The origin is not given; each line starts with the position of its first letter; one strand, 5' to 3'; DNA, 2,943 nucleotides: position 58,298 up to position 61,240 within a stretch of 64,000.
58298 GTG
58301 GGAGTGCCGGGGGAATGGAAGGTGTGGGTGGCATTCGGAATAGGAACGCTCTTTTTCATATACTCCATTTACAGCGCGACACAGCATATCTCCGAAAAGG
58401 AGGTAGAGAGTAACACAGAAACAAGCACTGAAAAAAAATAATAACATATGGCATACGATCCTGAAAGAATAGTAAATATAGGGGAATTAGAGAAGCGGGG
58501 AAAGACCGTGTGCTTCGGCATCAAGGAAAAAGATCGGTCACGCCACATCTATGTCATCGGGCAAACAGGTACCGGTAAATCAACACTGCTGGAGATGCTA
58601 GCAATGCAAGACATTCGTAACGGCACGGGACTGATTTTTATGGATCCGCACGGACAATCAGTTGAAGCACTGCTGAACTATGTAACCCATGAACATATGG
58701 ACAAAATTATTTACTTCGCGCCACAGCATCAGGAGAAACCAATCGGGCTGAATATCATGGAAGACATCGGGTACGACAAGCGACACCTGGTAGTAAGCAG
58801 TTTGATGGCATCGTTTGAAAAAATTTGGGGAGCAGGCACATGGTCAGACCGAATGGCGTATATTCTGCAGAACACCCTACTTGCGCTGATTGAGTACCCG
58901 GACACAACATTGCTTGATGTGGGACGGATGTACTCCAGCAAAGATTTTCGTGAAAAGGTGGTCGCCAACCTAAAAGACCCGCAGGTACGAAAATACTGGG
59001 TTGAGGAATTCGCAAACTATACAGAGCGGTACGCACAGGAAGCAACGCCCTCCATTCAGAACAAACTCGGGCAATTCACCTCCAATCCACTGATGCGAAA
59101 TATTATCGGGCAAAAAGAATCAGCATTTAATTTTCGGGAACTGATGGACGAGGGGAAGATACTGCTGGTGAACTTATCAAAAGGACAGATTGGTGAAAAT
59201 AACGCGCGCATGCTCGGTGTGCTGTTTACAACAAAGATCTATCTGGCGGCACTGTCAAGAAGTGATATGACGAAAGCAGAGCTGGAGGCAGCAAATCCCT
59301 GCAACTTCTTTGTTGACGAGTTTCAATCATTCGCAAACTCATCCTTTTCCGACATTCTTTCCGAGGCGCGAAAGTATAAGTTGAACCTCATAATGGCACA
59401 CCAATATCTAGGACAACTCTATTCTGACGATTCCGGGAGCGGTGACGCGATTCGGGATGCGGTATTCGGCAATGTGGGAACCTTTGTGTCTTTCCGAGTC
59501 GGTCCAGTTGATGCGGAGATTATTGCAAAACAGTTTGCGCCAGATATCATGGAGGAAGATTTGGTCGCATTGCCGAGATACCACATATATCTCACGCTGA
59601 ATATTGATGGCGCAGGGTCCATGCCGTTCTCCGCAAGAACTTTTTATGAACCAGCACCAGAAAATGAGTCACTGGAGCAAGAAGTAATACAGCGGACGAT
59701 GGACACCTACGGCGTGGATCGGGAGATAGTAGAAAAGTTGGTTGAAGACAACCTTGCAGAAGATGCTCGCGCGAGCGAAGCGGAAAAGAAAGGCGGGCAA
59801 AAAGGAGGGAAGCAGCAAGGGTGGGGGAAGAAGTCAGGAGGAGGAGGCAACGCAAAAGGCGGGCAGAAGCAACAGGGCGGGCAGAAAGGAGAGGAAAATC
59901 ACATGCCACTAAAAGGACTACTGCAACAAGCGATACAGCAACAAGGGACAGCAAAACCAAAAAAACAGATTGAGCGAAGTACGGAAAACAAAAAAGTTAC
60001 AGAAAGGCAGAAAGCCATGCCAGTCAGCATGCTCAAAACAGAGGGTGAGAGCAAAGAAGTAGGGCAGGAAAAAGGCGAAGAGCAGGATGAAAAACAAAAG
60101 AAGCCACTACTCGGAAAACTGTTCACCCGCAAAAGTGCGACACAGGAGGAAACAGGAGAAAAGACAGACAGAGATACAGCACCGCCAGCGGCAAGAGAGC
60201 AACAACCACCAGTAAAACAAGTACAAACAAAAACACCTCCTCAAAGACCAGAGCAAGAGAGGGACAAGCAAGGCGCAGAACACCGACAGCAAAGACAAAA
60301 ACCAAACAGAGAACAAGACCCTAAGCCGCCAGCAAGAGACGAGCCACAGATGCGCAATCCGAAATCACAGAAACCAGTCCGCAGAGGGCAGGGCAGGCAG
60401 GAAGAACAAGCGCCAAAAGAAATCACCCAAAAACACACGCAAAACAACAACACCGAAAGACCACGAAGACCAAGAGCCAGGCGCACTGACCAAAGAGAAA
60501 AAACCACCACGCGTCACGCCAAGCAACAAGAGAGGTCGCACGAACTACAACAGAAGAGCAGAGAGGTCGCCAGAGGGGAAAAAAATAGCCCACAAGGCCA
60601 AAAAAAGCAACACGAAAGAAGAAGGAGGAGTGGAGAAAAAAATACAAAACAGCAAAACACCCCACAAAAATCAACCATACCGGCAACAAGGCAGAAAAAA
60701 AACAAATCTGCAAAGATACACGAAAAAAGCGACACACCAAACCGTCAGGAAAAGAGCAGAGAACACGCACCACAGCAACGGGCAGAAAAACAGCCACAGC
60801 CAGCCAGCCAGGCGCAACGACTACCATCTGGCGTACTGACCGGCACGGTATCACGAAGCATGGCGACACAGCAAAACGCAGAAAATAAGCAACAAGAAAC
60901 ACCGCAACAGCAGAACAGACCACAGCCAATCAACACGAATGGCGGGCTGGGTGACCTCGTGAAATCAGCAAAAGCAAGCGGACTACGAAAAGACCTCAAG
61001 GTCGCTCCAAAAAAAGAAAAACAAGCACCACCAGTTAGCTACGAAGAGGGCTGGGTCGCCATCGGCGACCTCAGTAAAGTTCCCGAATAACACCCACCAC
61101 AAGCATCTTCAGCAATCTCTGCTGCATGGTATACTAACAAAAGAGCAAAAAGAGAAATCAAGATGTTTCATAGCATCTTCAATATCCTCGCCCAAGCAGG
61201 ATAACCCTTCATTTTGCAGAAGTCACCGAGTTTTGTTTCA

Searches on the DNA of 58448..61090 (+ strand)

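Call 61: search_rna_families(sources=[L083, L076, L080], threshold=evalue, max_evalue=0.01)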
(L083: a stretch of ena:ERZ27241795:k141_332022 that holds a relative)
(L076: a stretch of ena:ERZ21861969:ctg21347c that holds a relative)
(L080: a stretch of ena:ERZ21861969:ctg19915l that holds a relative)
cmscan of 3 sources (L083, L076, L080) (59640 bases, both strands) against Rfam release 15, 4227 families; matches with E-value up to 0.01: 10.
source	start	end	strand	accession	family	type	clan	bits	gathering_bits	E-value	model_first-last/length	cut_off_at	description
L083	20835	20908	-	RF00005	tRNA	Gene; tRNA;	CL00001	75.8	29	7.2e-15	1-71/71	no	tRNA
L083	5158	5230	-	RF00005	tRNA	Gene; tRNA;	CL00001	71.8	29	9.6e-14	1-71/71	no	tRNA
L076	1441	1512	+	RF00005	tRNA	Gene; tRNA;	CL00001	63.1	29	2.4e-11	1-71/71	no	tRNA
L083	20234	20305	-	RF00005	tRNA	Gene; tRNA;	CL00001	61.9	29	5e-11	1-71/71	no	tRNA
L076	14914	14996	-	RF00005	tRNA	Gene; tRNA;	CL00001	61.2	29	7.9e-11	1-71/71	no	tRNA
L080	9936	10018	-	RF00005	tRNA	Gene; tRNA;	CL00001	61.2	29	7.9e-11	1-71/71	no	tRNA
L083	5309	5389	+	RF00005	tRNA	Gene; tRNA;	CL00001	61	29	9e-11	1-71/71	no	tRNA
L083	7696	7778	-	RF00005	tRNA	Gene; tRNA;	CL00001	60.1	29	1.6e-10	1-71/71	no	tRNA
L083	5071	5154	-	RF00005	tRNA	Gene; tRNA;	CL00001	57.8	29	6.7e-10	1-71/71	no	tRNA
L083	20834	20908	+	RF04354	Plastid-ycf2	Cis-reg;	-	39.5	65.7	8.3e-05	1-75/75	no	Plastid-ycf2 5UTR RNA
